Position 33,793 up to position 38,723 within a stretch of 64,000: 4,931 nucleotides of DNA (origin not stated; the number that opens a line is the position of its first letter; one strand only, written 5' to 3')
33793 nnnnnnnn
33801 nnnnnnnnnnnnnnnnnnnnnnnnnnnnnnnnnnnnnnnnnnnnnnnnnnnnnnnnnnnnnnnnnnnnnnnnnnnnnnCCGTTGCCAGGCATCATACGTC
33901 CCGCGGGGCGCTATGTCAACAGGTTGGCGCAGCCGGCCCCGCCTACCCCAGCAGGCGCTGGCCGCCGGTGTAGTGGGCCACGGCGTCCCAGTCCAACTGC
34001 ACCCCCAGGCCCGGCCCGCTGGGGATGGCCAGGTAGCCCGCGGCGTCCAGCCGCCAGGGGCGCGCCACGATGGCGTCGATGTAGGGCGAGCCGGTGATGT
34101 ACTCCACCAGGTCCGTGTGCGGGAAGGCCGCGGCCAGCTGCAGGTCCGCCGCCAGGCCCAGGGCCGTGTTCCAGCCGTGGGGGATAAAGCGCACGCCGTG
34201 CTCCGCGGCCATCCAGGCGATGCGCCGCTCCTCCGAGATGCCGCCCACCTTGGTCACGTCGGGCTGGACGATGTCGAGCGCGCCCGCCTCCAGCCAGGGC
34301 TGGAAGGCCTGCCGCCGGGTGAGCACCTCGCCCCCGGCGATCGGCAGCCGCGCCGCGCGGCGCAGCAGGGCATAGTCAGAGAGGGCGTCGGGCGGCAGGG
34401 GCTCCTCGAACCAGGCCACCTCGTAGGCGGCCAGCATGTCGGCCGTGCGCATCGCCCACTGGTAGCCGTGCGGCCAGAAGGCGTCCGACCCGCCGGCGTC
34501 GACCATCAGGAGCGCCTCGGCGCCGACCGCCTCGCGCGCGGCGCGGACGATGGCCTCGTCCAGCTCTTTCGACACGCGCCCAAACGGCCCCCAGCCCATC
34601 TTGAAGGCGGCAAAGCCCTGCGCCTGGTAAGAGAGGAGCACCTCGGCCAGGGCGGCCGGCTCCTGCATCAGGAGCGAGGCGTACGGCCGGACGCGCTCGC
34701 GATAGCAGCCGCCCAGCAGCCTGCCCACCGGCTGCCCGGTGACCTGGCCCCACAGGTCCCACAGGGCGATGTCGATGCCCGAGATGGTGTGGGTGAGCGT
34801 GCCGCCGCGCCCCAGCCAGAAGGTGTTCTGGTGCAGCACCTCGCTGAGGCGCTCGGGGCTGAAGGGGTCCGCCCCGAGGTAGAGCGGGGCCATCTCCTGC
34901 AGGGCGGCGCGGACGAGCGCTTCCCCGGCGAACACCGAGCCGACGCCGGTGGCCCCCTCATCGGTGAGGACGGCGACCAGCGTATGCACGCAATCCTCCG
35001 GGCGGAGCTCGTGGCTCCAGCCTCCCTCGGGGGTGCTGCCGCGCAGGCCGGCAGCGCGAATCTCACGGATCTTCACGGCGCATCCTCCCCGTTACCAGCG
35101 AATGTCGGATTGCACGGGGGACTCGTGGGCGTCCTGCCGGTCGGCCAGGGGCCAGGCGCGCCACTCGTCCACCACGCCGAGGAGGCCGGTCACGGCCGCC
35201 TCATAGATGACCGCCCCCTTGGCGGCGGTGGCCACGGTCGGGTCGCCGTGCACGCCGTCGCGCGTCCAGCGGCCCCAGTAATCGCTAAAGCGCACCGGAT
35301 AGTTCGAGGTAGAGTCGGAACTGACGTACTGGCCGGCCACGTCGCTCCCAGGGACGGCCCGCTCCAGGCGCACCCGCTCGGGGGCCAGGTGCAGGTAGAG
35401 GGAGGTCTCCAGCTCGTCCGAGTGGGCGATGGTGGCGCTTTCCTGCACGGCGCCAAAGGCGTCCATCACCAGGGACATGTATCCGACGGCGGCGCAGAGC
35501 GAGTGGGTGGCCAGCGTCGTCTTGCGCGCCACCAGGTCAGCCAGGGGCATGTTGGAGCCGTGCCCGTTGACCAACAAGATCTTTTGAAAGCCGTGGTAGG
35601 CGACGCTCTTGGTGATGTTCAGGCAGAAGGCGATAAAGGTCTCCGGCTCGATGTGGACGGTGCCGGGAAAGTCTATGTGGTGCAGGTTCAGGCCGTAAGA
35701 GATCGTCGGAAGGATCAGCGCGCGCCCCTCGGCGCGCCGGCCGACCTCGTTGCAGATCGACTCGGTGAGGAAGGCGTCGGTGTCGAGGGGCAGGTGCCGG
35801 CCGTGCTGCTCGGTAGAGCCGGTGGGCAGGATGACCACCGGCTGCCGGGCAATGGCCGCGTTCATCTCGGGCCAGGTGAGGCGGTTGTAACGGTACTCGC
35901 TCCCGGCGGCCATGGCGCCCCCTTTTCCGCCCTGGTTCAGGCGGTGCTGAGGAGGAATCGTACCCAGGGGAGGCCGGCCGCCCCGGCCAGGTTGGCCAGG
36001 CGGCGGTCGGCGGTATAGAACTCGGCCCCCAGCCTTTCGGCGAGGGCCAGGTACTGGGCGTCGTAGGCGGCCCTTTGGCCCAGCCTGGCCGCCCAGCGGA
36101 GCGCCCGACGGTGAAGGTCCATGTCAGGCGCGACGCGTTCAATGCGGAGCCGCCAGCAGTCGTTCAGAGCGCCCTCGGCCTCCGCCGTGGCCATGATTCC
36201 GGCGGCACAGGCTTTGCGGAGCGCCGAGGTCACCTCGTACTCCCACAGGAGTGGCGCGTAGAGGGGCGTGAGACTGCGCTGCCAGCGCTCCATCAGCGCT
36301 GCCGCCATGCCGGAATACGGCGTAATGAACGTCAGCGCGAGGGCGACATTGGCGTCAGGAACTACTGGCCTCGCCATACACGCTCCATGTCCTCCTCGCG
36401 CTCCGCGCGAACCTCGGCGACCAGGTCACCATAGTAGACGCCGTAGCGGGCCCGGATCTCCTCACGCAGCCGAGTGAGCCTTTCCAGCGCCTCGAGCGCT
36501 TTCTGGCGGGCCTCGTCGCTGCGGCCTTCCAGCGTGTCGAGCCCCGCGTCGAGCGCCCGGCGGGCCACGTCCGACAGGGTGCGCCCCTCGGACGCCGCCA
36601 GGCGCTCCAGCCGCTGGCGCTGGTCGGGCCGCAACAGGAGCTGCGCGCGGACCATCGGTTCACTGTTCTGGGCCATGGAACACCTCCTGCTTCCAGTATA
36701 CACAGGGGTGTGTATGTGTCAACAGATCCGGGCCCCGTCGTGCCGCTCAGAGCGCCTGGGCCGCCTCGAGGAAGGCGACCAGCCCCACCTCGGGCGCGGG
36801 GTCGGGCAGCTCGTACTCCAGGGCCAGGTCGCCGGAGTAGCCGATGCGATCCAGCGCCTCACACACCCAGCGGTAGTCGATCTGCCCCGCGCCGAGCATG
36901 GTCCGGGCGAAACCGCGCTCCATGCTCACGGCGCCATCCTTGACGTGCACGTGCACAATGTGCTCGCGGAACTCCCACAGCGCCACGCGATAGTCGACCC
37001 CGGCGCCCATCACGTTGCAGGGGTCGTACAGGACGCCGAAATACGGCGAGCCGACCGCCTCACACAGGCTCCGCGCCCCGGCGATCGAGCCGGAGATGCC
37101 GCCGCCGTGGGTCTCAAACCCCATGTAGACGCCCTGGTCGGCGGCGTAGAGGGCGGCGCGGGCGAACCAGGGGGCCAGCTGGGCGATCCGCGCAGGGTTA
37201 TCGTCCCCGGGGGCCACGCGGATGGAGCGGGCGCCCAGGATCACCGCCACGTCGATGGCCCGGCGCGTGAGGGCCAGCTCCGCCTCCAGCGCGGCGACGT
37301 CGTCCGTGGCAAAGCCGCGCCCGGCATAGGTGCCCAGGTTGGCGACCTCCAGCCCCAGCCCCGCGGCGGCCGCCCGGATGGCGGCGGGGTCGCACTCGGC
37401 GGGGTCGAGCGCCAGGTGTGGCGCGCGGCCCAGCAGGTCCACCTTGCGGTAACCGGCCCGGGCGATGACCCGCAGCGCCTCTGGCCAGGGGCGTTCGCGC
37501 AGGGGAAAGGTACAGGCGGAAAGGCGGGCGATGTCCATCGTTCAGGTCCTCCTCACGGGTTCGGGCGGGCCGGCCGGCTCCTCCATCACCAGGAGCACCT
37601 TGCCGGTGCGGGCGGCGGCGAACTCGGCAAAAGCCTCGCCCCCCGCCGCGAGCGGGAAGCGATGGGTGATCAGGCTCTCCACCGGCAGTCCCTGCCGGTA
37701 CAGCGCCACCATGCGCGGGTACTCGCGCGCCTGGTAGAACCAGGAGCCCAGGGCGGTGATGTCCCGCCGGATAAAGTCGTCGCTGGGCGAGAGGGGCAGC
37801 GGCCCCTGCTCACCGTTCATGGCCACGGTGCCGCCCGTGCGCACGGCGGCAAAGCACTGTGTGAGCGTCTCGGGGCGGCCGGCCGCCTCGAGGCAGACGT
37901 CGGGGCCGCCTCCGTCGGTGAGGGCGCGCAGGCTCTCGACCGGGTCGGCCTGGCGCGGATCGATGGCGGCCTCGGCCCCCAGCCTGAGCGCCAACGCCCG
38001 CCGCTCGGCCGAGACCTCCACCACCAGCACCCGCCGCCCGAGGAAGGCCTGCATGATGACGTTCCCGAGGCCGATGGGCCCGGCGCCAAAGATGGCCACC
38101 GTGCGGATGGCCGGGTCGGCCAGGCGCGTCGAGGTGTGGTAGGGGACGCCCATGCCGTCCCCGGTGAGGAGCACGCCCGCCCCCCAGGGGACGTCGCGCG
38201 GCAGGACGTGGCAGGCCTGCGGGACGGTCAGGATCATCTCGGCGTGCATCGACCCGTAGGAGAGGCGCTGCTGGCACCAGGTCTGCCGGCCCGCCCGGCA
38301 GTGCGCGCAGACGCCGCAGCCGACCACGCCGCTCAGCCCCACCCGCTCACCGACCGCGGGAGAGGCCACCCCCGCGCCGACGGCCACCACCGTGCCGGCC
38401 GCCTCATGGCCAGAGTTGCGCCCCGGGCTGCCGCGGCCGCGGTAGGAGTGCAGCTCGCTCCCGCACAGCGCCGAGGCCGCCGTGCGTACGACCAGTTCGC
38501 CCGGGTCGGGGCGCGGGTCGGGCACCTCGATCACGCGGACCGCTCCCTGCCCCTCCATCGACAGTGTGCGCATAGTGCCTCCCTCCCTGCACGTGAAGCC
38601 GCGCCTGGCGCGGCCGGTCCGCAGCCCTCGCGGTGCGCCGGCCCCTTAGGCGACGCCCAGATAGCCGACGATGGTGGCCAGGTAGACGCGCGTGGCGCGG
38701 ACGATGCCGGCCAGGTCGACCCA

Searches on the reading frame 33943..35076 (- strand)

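Call 8: search_protein_families(library=pfam, proteins=[window:33943-35076:-], max_evalue=0.001)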
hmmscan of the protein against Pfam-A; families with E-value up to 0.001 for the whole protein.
window:33943-35076:- (377 aa): 2 families
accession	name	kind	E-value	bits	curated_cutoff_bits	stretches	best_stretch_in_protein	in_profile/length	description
PF13378.12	MR_MLE_C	-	1.2e-61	208.6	29.4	1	148-365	7-219/219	Enolase C-terminal domain-like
PF02746.21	MR_MLE_N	-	1.1e-10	42.2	22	1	33-122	30-117/117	Mandelate racemase / muconate lactonizing enzyme, N-terminal domain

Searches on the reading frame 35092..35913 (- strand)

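Call 8: search_protein_families(library=pfam, proteins=[window:35092-35913:-], max_evalue=0.001)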
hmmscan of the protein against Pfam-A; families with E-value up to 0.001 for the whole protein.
window:35092-35913:- (273 aa): 1 family
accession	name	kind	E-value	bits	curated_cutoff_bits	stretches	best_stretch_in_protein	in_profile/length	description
PF02633.19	Creatininase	-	4.8e-66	223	31.3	1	11-245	2-235/238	Creatinine amidohydrolase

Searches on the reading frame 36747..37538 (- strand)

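Call 8: search_protein_families(library=pfam, proteins=[window:36747-37538:-], max_evalue=0.001)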
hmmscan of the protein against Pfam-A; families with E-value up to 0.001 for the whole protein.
window:36747-37538:- (263 aa): 1 family
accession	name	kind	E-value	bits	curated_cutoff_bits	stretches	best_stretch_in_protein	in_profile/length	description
PF01261.30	AP_endonuc_2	-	6.9e-35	121.4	31.1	1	23-246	2-233/249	Xylose isomerase-like TIM barrel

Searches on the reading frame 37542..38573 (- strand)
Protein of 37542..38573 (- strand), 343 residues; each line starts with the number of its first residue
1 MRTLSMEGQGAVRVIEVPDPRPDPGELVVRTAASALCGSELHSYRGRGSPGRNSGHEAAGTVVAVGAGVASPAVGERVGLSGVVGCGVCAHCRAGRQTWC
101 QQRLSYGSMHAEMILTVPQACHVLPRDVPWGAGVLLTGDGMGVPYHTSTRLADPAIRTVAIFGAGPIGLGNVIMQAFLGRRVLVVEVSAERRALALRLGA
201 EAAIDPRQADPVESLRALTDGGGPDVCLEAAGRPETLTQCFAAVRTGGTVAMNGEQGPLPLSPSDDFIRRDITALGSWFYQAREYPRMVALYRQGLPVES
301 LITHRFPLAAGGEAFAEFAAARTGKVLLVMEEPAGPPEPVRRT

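Call 8: search_protein_families(library=pfam, proteins=[window:37542-38573:-], max_evalue=0.001)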
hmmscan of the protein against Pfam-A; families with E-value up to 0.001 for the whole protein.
window:37542-38573:- (343 aa): 4 families
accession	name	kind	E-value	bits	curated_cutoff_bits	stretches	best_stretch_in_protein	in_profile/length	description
PF00107.32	ADH_zinc_N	-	7.7e-25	87.8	31.8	1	166-291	1-126/129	Zinc-binding dehydrogenase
PF08240.17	ADH_N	-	2.5e-17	63.5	23.5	1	24-124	2-102/104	Alcohol dehydrogenase GroES-like domain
PF13602.12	ADH_zinc_N_2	-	2.8e-07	31.9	27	1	198-328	1-134/134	Zinc-binding dehydrogenase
PF16912.11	Glu_dehyd_C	-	4.1e-05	23.6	34.9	1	157-259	32-135/211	Glucose dehydrogenase C-terminus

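Call 31: list_cluster_members(proteins=[window:37542-38573:-, window:33943-35076:-, window:27349-28455:+, window:57207-58313:-, window:50327-51049:+, window:41443-41880:+])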
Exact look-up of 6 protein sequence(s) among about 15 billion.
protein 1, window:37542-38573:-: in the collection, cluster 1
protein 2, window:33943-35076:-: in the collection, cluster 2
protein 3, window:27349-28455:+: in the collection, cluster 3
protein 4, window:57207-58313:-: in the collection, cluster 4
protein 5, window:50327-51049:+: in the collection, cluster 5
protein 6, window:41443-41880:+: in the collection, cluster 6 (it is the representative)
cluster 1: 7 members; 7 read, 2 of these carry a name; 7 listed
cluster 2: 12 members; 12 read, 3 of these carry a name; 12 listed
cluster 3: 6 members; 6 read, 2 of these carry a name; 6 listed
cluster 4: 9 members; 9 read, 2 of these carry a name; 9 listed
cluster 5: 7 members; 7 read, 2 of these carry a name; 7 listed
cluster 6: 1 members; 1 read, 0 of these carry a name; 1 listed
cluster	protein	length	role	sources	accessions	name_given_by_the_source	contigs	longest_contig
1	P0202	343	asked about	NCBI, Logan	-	-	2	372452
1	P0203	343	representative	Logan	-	-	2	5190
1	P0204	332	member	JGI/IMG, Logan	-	threonine dehydrogenase-like Zn-dependent dehydrogenase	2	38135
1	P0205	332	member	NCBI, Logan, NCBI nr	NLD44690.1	MAG: zinc-binding dehydrogenase [Chloroflexi bacterium] | zinc-binding dehydrogenase [Chloroflexota bacterium]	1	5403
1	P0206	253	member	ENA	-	-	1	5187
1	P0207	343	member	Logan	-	-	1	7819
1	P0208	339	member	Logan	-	-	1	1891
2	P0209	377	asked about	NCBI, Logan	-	-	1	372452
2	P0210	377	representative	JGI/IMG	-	L-alanine-DL-glutamate epimerase-like enolase superfamily enzyme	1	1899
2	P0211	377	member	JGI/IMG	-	D-galactarolactone cycloisomerase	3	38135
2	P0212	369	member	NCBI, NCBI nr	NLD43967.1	MAG: mandelate racemase/muconate lactonizing enzyme family protein, partial [Chloroflexi ... | mandelate racemase/muconate lactonizing enzyme family protein [Chloroflexota bacterium]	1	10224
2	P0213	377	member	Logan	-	-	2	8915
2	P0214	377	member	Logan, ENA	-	-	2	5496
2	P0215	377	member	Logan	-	-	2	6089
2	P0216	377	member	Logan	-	-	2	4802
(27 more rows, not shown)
